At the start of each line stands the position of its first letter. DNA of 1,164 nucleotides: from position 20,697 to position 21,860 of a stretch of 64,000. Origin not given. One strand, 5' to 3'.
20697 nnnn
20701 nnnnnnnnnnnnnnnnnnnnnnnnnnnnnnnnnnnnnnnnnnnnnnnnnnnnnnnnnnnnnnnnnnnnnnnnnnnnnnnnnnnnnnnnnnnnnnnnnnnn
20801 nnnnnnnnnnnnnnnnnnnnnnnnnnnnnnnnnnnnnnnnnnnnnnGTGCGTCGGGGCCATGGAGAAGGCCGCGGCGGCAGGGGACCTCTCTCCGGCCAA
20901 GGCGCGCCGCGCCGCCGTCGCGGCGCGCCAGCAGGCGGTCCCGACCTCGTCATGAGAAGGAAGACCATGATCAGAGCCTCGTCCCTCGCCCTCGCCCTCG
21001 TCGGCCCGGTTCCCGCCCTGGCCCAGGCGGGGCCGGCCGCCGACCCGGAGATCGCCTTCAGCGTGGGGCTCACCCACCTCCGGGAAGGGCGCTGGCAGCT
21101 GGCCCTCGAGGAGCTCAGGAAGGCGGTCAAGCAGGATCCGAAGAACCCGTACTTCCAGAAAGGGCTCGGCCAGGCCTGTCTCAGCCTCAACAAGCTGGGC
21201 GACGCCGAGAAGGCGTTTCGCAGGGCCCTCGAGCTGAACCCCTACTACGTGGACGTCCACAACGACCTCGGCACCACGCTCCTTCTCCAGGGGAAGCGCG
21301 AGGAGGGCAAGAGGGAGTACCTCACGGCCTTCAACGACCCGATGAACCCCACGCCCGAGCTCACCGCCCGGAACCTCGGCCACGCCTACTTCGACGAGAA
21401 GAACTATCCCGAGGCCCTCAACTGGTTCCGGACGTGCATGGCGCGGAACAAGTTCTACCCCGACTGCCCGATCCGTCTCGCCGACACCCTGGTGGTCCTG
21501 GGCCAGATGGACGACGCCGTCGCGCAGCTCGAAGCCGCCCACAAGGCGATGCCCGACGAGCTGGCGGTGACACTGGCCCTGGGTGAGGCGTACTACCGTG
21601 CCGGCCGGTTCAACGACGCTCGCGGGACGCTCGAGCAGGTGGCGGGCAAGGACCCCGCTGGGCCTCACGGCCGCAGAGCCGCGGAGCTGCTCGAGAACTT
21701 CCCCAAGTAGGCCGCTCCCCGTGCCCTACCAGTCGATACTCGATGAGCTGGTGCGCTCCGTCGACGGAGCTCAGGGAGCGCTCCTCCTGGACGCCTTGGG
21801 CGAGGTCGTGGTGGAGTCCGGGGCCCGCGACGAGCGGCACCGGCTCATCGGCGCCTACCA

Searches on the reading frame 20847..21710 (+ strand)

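Call 16: search_protein_families(library=pfam, proteins=[window:20847-21710:+], max_evalue=0.001)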
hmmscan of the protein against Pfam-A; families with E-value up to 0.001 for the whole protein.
window:20847-21710:+ (287 aa): 24 families
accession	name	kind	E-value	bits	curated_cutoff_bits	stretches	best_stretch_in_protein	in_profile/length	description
PF07719.23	TPR_2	-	7.6e-27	91.6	27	2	105-133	5-33/34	Tetratricopeptide repeat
PF14559.12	TPR_19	-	1.8e-26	92.7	25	3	219-275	5-61/68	Tetratricopeptide repeat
PF13432.12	TPR_16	-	3.4e-23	82.2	32.7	2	74-133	4-63/65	Tetratricopeptide repeat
PF00515.34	TPR_1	-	7.2e-21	73.5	27.8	1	105-133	5-33/34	Tetratricopeptide repeat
PF13414.12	TPR_11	-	1.1e-20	73.4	26.8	2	108-149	1-42/42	TPR repeat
PF13428.12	TPR_14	-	5.1e-19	67.3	23.5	1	72-109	6-43/44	Tetratricopeptide repeat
PF13424.12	TPR_12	-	4.6e-16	59.2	30.1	3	173-233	5-66/77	Tetratricopeptide repeat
PF13181.12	TPR_8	-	5e-15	54.7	25.7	0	107-132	7-32/34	Tetratricopeptide repeat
PF12895.13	ANAPC3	-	3e-14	53.5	27.2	1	65-126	21-81/82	Anaphase-promoting complex, cyclosome, subunit 3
PF13431.12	TPR_17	-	1.2e-12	47.4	24.4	1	123-150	1-28/34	Tetratricopeptide repeat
PF13176.12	TPR_7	-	1.4e-10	40.8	27.9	0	243-270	3-32/36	Tetratricopeptide repeat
PF13374.12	TPR_10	-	7.2e-08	32.6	27.5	0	173-200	4-31/42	Tetratricopeptide repeat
PF23914.1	TPR_CcmH_CycH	-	7.9e-08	32.7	42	1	90-194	39-144/158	Cytochrome c-type biogenesis protein H TPR domain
PF13174.12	TPR_6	-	9e-08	32.7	26.3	0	244-270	5-31/33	Tetratricopeptide repeat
PF14561.12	TPR_20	-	1.2e-07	32.4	25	0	222-276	5-59/90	Tetratricopeptide repeat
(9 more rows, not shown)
